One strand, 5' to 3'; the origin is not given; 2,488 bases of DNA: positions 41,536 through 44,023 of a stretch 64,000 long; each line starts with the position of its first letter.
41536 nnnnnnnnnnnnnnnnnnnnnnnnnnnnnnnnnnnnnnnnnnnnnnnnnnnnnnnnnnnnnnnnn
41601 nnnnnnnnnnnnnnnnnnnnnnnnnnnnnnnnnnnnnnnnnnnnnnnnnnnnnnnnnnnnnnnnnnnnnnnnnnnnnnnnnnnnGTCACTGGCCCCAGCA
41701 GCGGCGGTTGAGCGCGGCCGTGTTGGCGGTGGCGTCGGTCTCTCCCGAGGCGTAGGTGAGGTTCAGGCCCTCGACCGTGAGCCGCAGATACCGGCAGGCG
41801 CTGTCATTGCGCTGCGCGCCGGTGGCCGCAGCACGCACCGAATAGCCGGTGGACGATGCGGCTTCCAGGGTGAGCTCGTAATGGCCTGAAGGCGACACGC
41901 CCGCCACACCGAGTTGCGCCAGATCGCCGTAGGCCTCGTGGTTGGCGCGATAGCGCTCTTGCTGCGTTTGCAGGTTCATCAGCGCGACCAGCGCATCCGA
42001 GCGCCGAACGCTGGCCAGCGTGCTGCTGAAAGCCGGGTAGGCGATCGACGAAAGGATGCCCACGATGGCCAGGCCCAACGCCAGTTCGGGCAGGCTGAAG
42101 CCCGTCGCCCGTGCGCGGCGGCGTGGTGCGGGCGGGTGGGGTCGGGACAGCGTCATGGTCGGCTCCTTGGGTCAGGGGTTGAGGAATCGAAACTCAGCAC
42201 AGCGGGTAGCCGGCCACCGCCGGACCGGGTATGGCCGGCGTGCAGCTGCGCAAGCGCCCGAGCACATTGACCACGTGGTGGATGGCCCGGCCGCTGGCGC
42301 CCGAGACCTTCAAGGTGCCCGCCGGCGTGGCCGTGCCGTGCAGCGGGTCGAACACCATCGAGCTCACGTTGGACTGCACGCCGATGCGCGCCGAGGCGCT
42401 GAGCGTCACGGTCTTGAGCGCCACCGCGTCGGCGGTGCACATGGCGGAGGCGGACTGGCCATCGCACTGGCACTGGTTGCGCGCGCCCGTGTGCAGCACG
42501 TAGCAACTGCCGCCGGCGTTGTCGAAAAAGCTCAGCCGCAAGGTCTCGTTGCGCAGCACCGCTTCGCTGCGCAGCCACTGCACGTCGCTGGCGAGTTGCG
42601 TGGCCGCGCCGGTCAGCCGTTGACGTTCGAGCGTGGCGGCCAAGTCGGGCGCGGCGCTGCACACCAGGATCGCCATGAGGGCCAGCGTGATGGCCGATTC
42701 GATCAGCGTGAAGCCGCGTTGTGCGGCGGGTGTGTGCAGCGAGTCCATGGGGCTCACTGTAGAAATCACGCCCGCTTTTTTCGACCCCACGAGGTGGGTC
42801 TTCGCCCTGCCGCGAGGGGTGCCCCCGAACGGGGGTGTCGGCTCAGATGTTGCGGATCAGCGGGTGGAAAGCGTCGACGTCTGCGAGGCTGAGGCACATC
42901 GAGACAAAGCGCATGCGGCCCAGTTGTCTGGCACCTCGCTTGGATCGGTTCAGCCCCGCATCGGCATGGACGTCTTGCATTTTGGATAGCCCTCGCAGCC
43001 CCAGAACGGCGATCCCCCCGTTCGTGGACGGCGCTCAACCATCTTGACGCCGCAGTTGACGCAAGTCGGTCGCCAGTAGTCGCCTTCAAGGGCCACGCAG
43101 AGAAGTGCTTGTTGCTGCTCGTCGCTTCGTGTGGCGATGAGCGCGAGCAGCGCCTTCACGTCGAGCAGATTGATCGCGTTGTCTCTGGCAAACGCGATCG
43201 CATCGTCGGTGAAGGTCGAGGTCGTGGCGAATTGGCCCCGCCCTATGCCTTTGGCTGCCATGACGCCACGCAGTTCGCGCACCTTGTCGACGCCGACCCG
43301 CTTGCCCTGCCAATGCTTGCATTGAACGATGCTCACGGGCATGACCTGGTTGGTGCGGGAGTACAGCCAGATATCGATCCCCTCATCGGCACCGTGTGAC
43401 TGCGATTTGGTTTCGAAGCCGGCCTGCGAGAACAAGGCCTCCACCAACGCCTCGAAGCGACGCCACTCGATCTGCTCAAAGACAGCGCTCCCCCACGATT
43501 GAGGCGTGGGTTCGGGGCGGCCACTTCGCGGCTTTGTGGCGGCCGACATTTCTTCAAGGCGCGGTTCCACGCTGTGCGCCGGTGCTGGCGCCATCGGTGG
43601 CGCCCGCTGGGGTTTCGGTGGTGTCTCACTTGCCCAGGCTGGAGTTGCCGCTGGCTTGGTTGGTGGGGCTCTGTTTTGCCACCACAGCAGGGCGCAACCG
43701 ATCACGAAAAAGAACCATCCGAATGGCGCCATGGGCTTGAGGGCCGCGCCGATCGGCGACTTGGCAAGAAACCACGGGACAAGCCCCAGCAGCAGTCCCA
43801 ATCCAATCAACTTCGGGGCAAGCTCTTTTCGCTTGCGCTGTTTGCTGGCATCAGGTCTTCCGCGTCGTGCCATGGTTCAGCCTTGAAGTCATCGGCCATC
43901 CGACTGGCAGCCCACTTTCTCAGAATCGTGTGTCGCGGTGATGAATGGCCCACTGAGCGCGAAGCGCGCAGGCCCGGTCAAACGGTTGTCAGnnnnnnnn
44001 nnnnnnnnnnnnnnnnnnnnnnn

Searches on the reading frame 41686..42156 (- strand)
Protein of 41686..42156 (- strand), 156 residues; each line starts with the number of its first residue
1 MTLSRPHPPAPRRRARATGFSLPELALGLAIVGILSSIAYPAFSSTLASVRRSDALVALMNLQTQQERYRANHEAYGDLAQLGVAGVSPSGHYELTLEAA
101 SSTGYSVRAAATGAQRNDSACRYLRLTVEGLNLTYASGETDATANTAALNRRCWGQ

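Call 6: search_protein_families(library=pfam, proteins=[window:41686-42156:-])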
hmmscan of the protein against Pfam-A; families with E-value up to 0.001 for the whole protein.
window:41686-42156:- (156 aa): 2 families
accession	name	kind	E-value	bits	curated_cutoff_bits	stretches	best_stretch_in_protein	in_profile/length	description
PF16732.10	ComP_DUS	-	2e-17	64.2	27.3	1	41-124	1-86/87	Type IV minor pilin ComP, DNA uptake sequence receptor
PF07963.17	N_methyl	-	0.00071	19.5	21.2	0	15-40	2-27/27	Prokaryotic N-terminal methylation motif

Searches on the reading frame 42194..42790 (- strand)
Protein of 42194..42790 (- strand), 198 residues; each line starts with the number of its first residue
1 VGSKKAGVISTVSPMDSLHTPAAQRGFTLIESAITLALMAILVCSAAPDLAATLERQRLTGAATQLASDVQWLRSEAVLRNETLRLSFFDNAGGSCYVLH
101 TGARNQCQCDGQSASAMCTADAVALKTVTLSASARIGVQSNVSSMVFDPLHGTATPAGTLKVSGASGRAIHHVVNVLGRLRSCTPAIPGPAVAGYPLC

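Call 6: search_protein_families(library=pfam, proteins=[window:42194-42790:-])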
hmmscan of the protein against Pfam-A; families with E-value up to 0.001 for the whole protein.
window:42194-42790:- (198 aa): 2 families
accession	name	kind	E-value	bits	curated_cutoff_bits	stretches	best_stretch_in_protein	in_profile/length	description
PF12019.13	GspH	-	5e-13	49.9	21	1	62-178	1-108/108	Type II transport protein GspH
PF07963.17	N_methyl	-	1.7e-05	24.7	21.2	1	23-43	3-23/27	Prokaryotic N-terminal methylation motif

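Call 9: find_related_loci(query=window:42194-42790:-, collection=genome_contigs, flank=10000)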
Query window:42194-42790:- (198 aa) in genome_contigs; peptide patterns used: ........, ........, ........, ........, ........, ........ (x = any residue, [..] = any of these).
222 stretches matched a pattern; 31 encode a relative of the query (tblastn E <= 1e-3); 31 distinct loci.
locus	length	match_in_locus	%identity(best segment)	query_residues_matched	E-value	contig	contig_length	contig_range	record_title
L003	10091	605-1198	91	1-198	2e-118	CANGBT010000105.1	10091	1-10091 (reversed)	MAG: Burkholderiales bacterium isolate Jr-25may17-62 genome assembly, contig: Jr-25may17-C8807, whole genome shotgun seq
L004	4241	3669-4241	88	1-191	4e-111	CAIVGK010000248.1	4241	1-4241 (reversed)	MAG: uncultured Burkholderiales bacterium isolate Loclat_bin-06505 genome assembly, contig: bin-06505:248/307, whole gen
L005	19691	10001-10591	84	2-198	2e-109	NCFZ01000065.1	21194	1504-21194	MAG: Burkholderiales bacterium 28-67-8 04302015_28_scaffold_1291, whole genome shotgun sequence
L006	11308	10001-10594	86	1-198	2e-108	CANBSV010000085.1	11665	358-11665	MAG: Burkholderiales bacterium isolate JR-MC-C-240519-115 genome assembly, contig: JR-MC-C-240519-C5618, whole genome sh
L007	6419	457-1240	52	1-198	6e-60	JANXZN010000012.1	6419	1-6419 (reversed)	MAG: Rhizobacter sp. isolate GL140_4_metabat_340 GL140_4_k141_1150446, whole genome shotgun sequence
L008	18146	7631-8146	54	25-198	5e-59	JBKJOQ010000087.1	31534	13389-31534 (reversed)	MAG: Rhizobacter sp. isolate ant_bin.42 S1Ck117_3480589_flag_0_multi_18.9943_len_31534, whole genome shotgun sequence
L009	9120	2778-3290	55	25-198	2e-58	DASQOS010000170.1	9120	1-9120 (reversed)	MAG TPA_asm: Rhizobacter sp. isolate SMAG_U10809 k141_948040, whole genome shotgun sequence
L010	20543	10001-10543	53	12-189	1e-58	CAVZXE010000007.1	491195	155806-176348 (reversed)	MAG: uncultured bacterium isolate MFD04716.bin.1.136 genome assembly, contig: contig_13615, whole genome shotgun sequenc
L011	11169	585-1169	51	2-198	3e-58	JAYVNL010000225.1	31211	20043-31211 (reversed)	MAG: Rhizobacter sp. isolate GL65_DN_metabat_156_sub GL65_DN_metabat_156_sub_224, whole genome shotgun sequence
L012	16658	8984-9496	54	23-198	1e-57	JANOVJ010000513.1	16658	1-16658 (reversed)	MAG: bacterium isolate VAR_35_metabat_655 VAR_35_k141_5197458, whole genome shotgun sequence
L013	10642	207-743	52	15-198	3e-57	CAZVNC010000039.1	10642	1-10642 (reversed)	MAG TPA_asm: uncultured Ideonella sp. isolate SRP298887_co1_22 genome assembly, contig: NODE_6871_length_10642_cov_5.776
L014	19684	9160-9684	51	13-189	6e-56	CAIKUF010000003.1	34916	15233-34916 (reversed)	uncultured bacterium isolate LinL3_bin-0015 genome assembly, contig: bin-0015:003/339, whole genome shotgun sequence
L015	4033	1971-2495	53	15-189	6e-55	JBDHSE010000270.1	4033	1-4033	MAG: Ideonella sp. isolate AS-MESO-3CA.299 NODE_86972_length_4033_cov_4.400404, whole genome shotgun sequence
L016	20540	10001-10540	51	13-189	4e-53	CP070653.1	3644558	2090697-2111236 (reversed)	MAG: Burkholderiales bacterium isolate bin83 chromosome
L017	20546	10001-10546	50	8-198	2e-52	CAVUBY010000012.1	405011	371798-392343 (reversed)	MAG: uncultured beta proteobacterium isolate MFD02979.bin.2.143 genome assembly, contig: contig_52321, whole genome shot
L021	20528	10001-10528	48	18-198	2e-47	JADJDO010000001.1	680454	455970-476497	MAG: Ideonella sp. isolate Aved_18-Q3-R54-62_MAXAC.186 tig00005388-10-6790920, whole genome shotgun sequence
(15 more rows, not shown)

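Call 18: search_protein_families(library=pfam, proteins=[L005:458-1456:+, L005:1487-2416:+, L005:2481-2792:+, L005:2879-3472:+, L005:3391-4644:-, L005:3673-4761:+, L015:1232-1708:+, L015:743-1072:+, L021:9082-9594:+, L021:8429-8653:+], max_evalue=0.01)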
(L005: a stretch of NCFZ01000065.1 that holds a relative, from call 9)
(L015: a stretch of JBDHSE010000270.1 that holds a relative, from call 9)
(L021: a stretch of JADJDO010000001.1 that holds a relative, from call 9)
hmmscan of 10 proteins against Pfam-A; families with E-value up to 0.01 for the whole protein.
L005:458-1456:+ (332 aa): 1 family
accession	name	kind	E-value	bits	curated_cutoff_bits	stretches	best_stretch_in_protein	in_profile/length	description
PF03372.29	Exo_endo_phos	-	5.5e-14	52.9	24.5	1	53-324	1-225/225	Endonuclease/Exonuclease/phosphatase family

L005:1487-2416:+ (309 aa): 1 family
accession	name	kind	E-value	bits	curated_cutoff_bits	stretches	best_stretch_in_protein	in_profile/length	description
PF05235.19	CHAD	-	6.6e-58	196.8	25.6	1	33-264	2-227/228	CHAD domain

L005:2481-2792:+ (103 aa): 0 families

L005:2879-3472:+ (197 aa): 0 families

L005:3391-4644:- (417 aa): 1 family
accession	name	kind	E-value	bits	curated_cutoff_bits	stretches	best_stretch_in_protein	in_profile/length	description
PF00563.25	EAL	-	1.5e-48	165.7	31.3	1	25-257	3-236/236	EAL domain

L005:3673-4761:+ (362 aa): 0 families

L015:1232-1708:+ (158 aa): 0 families

L015:743-1072:+ (109 aa): 0 families

L021:9082-9594:+ (170 aa): 0 families

L021:8429-8653:+ (74 aa): 0 families
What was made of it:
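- No recombinase gene was found (calls 6, 18).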

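Call 56: search_protein_families(library=ncbifam, proteins=[window:42194-42790:-], max_evalue=0.001)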
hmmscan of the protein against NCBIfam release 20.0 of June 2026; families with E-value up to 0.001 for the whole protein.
window:42194-42790:- (198 aa): 6 families
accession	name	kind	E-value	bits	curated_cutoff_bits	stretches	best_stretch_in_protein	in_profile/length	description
NF007800.0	PRK10506.1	equivalog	2.9e-13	49.9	158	1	23-185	7-154/163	prepilin peptidase-dependent protein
NF040982.1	ComGD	equivalog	2.3e-07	31.3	70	1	24-91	1-68/139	competence type IV pilus minor pilin ComGD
TIGR02596.1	TIGR02596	subfamily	5.4e-07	29.9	70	1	27-91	1-65/196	Verru_Chthon cassette protein D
TIGR01708.2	typeII_sec_gspH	equivalog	7.6e-07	29.3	80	1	24-88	1-65/169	type II secretion system minor pseudopilin GspH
TIGR02532.1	IV_pilin_GFxxxE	domain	2.9e-06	26.9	16.3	1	24-45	1-22/24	prepilin-type N-terminal cleavage/methylation domain-containing protein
NF047827.1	T3SSXpsH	equivalog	0.00054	19.8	160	1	25-85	1-61/145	type II secretion system protein XpsH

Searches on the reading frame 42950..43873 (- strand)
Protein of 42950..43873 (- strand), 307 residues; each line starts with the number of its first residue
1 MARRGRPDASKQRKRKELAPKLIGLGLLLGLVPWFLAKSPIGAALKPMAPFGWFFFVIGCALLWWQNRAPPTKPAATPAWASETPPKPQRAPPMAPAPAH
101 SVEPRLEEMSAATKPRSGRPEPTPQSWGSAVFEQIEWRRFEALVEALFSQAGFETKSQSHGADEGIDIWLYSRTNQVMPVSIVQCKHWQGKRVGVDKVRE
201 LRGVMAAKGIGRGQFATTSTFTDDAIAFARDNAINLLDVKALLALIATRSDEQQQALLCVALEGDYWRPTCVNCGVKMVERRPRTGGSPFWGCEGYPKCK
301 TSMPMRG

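Call 6: search_protein_families(library=pfam, proteins=[window:42950-43873:-])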
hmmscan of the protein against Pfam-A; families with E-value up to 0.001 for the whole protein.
window:42950-43873:- (307 aa): 3 families
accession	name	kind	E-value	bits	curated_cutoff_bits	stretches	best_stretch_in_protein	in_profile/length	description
PF04471.18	Mrr_cat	-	4.3e-28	98.2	21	1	133-246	2-115/115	Restriction endonuclease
PF01396.24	Zn_ribbon_Top1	-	8.5e-07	29.1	32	1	270-303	3-34/39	Topoisomerase DNA binding C4 zinc finger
PF22722.2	NA-iREase1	-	2.2e-06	28.1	27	1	140-230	1-89/106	NACHT-associated inactive Restriction Endonuclease 1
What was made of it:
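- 42950..43873 (-): Mrr-like nuclease with a C-terminal zinc ribbon; the last gene of the insert. Pfam Mrr_cat E 4e-28 (call 6).
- Checked: Upstream of the relic lies the Mrr_cat gene 42950-43873 (Pfam E 4e-28, call 6), not an nrdR body.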

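Call 21: find_related_loci(query=window:42950-43873:-, collection=metagenome_contigs, flank=10000)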
Query window:42950-43873:- (307 aa) in metagenome_contigs; peptide patterns used: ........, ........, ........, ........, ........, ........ (x = any residue, [..] = any of these).
286 stretches matched a pattern; 104 encode a relative of the query (tblastn E <= 1e-3); the best 80 are kept; 80 distinct loci.
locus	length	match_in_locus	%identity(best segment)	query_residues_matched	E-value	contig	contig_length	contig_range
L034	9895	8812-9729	64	1-306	3e-128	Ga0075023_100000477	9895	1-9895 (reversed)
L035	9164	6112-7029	64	1-306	3e-128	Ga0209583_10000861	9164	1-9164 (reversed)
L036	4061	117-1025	59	4-306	4e-119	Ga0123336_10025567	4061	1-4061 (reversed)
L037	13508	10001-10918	57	1-306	1e-109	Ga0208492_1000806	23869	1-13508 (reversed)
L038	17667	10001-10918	55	1-306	1e-106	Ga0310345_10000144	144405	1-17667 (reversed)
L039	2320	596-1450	57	21-307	5e-108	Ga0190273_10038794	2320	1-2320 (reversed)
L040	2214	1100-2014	56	1-306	8e-108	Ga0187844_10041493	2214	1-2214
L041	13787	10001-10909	55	1-306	1e-102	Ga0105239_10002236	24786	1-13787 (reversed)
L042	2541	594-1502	55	1-306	1e-106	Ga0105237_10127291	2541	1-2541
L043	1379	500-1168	68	85-307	6e-109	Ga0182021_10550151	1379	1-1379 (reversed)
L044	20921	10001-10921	56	1-307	2e-100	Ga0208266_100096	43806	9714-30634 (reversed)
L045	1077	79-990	51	1-305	9e-109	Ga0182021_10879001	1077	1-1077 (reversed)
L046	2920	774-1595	60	39-307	3e-101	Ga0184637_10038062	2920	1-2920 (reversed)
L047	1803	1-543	78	127-307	6e-101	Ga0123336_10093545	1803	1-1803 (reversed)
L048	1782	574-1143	75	117-306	2e-100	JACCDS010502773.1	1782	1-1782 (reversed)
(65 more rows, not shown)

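Call 41: find_homologous_proteins(query=window:42950-43873:-, max_evalue=1e-40)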
Query window:42950-43873:- (307 aa): 1412 proteins with E <= 1e-40 among 8000 candidates; the best 120 are listed.
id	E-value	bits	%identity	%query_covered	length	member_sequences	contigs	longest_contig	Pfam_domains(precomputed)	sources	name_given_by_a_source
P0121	2.0e-183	627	89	100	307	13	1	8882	PF22722.3,PF04471.19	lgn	-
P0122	6.6e-150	517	72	100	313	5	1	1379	PF01396.25,PF22722.3,PF04471.19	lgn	-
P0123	2.3e-143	495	70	100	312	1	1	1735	PF01396.25,PF22722.3,PF04471.19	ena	-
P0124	1.2e-142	493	71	100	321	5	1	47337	PF01396.25,PF22722.3,PF04471.19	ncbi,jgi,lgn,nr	ncbi:MAG: restriction endonuclease [Rhizobacter sp.]|nr:restriction endonuclease [Rhizobacter sp.]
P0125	1.6e-141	489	69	100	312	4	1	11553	PF01396.25,PF22722.3,PF04471.19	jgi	jgi:restriction system protein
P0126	1.7e-141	489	69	100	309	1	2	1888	PF01396.25,PF22722.3,PF04471.19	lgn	-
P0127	1.2e-140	486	70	100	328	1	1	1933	PF01396.25,PF22722.3,PF04471.19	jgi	jgi:restriction system protein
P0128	5.2e-137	474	69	100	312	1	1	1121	PF01396.25,PF22722.3,PF04471.19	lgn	-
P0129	3.1e-133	462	67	100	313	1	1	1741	PF01396.25,PF22722.3,PF04471.19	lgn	-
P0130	1.0e-132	460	67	100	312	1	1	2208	PF01396.25,PF22722.3,PF04471.19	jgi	jgi:restriction system protein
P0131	1.3e-132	460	66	100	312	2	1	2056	PF01396.25,PF22722.3,PF04471.19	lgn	-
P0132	1.7e-132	460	68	100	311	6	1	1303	PF01396.25,PF22722.3,PF04471.19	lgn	-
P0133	4.1e-132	458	67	100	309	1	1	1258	PF01396.25,PF22722.3,PF04471.19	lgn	-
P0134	2.8e-130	452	67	94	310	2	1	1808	PF01396.25,PF22722.3,PF04471.19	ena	-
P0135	7.7e-130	451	65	100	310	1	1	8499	PF01396.25,PF22722.3,PF04471.19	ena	-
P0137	1.4e-127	443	70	89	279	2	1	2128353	PF01396.25,PF22722.3,PF04471.19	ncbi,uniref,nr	ncbi:restriction endonuclease [Rhizobacter sp. Root404]|uniref:restriction endonuclease n=1 Tax=Rhiz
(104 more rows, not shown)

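Call 42: find_encoding_contigs(protein=P0124, flank=8000, max_places=3)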
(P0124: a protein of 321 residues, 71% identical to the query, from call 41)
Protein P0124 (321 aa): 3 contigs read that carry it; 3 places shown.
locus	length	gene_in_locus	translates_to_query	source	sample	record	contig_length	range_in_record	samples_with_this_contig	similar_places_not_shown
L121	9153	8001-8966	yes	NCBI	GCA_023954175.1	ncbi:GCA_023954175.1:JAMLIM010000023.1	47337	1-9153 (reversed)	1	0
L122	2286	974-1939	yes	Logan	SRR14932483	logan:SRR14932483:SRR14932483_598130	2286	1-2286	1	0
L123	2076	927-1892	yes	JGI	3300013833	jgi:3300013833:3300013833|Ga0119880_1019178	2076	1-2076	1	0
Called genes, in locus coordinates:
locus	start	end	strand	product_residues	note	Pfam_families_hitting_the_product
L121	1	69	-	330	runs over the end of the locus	PF03668:RapZ-like_N, PF22740:PapZ_C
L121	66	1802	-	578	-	PF02463:SMC_N, PF13476:AAA_23 (weak), PF13304:AAA_21 (faint)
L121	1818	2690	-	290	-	PF01513:NAD_kinase, PF20143:NAD_kinase_C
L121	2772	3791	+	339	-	PF03444:WHD_HrcA (weak), PF01628:HrcA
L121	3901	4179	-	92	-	-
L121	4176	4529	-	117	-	PF05973:Gp49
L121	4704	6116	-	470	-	PF00206:Lyase_1, PF10415:FumaraseC_C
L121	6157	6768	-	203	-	PF02798:GST_N (weak), PF14497:GST_C_3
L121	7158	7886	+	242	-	PF03695:UPF0149, PF02810:SEC-C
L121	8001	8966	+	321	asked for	PF04471:Mrr_cat, PF22722:NA-iREase1 (weak), PF01396:Zn_ribbon_Top1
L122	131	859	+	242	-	PF03695:UPF0149, PF02810:SEC-C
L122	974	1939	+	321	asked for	PF04471:Mrr_cat, PF22722:NA-iREase1 (weak), PF01396:Zn_ribbon_Top1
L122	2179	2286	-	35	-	?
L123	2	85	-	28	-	?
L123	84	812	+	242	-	PF03695:UPF0149, PF02810:SEC-C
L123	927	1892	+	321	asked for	PF04471:Mrr_cat, PF22722:NA-iREase1 (weak), PF01396:Zn_ribbon_Top1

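Call 43: find_encoding_contigs(protein=P0137, flank=8000, max_places=2)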
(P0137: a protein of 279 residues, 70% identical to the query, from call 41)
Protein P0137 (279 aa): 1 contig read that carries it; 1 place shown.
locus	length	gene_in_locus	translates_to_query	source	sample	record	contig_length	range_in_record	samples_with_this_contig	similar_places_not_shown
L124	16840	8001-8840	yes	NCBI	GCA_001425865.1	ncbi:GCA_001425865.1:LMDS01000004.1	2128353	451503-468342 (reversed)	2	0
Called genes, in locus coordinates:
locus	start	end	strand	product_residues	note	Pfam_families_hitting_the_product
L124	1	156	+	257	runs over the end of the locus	PF07719:TPR_2 (faint), PF13174:TPR_6 (faint), PF16331:TolA_bind_tri, PF13512:TPR_18 (faint), PF13525:YfiO (weak), PF13432:TPR_16 (faint), PF14559:TPR_19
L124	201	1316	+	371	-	PF04143:Sulf_transp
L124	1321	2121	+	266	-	PF00899:ThiF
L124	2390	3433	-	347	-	PF00589:Phage_integrase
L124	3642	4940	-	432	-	-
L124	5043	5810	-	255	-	-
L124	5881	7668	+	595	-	PF02463:SMC_N (faint), PF13175:AAA_15 (weak), PF13304:AAA_21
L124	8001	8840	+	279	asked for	PF04471:Mrr_cat, PF22722:NA-iREase1, PF01396:Zn_ribbon_Top1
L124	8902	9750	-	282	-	PF12872:OST-HTH (weak)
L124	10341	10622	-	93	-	PF09968:DUF2202 (weak)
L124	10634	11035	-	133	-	-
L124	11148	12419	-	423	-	PF07992:Pyr_redox_2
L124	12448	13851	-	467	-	PF02321:OEP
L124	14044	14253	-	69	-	PF11127:YgaP-like_TM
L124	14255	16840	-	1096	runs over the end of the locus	PF00873:ACR_tran, PF02355:SecD_SecF_C (weak)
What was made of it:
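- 42950..43873 (-): Homologues lie in other contexts, one next to an integrase (calls 42, 43).
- An Mrr homologue in Rhizobacter Root404 lies in an integrase-bearing patch (call 43).
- Tried and rejected: The two Rhizobacter contexts are unrelated to nrdR (calls 42, 43).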

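Call 55: search_protein_families(library=padloc, proteins=[window:42950-43873:-], max_evalue=0.01)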
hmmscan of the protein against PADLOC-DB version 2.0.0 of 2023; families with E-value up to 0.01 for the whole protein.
window:42950-43873:- (307 aa): 8 families
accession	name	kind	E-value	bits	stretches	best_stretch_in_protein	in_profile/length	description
PDLC04819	PDC-S02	-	5.6e-14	50.1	1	134-249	195-309/334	-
PDLC04806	PDC-S02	-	1.5e-10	38.9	1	134-255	184-309/324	-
PDLC00631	ZorD1|ZorD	-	1.7e-10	37.4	1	128-250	941-1064/1071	"SWI2/SNF2 helicase, Mrr-like nuclease"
PDLC03663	mREase_IV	-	4.2e-09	33.6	1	136-237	413-514/544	Type IV methyl-directed restriction enzyme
PDLC04815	PDC-S02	-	2e-08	31.9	1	137-233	207-303/346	-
PDLC04796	PDC-S02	-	3.5e-05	20.9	1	133-247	241-358/390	-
PDLC03657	mREase_IV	-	5.7e-05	20.6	1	162-242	205-287/317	Type IV methyl-directed restriction enzyme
PDLC05079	PDC-S73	-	0.00084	16.2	1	132-189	6-61/752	-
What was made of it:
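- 42950..43873 (-): PADLOC type IV REase / PDC-S02 domain hits (call 55).
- On Mrr-family (type IV-like) restriction endonuclease: PADLOC mREase_IV and PDC-S02 domain-level hits (call 55).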

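Call 56: search_protein_families(library=ncbifam, proteins=[window:42950-43873:-], max_evalue=0.001)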
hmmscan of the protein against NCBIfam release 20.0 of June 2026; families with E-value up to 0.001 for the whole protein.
window:42950-43873:- (307 aa): 1 family
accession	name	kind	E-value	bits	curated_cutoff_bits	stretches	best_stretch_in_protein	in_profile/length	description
NF005555.0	PRK07220.1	equivalog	6.9e-07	28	635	1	255-305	576-625/740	DNA topoisomerase I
